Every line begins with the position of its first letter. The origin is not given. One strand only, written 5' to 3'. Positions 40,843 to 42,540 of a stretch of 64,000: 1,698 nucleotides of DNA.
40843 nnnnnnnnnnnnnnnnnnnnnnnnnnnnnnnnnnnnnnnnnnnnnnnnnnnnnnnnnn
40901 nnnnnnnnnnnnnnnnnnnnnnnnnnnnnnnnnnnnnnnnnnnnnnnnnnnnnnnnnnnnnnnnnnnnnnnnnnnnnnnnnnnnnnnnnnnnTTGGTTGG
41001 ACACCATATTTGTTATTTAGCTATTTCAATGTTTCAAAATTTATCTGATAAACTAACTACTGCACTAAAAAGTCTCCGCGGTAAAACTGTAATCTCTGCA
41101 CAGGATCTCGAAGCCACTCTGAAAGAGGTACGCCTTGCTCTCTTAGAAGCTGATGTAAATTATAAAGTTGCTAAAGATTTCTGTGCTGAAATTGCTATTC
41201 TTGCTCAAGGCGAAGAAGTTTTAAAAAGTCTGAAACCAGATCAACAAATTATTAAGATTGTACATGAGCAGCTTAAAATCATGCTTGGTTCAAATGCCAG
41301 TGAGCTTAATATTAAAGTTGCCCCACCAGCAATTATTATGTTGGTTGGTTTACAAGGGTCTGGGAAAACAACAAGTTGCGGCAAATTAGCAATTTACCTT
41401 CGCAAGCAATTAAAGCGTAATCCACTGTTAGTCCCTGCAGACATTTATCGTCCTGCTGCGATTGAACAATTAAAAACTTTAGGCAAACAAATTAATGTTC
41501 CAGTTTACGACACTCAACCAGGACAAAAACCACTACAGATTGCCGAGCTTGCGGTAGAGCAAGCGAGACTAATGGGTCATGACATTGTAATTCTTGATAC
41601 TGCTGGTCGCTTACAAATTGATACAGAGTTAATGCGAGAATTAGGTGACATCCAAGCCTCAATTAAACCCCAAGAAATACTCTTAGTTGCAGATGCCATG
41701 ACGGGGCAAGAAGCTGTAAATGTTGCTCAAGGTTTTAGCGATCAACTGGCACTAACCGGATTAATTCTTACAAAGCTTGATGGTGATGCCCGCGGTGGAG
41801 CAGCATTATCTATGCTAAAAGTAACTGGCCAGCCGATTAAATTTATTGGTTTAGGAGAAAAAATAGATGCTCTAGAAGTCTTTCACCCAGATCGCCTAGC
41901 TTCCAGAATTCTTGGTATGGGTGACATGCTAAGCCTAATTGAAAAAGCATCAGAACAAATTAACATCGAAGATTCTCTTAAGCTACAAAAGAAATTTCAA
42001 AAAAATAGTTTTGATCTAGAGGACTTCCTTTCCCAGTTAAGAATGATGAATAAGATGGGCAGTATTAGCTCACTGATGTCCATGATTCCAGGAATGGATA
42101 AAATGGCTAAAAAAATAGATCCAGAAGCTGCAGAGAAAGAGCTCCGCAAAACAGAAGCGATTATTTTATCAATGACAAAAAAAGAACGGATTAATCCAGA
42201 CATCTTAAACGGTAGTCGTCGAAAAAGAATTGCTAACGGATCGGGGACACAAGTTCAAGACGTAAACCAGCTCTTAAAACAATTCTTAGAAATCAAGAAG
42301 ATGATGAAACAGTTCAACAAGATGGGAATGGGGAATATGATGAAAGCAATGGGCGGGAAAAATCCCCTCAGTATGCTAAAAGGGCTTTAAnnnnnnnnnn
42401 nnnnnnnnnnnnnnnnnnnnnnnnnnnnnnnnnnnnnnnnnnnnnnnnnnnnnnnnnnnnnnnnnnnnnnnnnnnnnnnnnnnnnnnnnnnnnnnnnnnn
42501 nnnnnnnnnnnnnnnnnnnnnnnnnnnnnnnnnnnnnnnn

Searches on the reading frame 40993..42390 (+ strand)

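Call 71: search_protein_families(library=pfam, proteins=[window:40993-42390:+], max_evalue=0.0001)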
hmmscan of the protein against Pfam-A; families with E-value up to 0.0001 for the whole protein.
window:40993-42390:+ (465 aa): 4 families
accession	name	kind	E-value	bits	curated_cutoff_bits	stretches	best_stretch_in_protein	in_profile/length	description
PF00448.28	SRP54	-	2.1e-75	253.1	22.7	1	112-308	1-196/196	SRP54-type protein, GTPase domain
PF02978.25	SRP_SPB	-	5.1e-35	120.2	27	1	339-438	1-91/91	Signal peptide binding domain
PF02881.24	SRP54_N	-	1.3e-19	70.6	22.4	1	17-94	1-75/75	SRP54-type protein, helical bundle domain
PF13401.12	AAA_22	-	4.2e-05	24.3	27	0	113-228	6-118/130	AAA domain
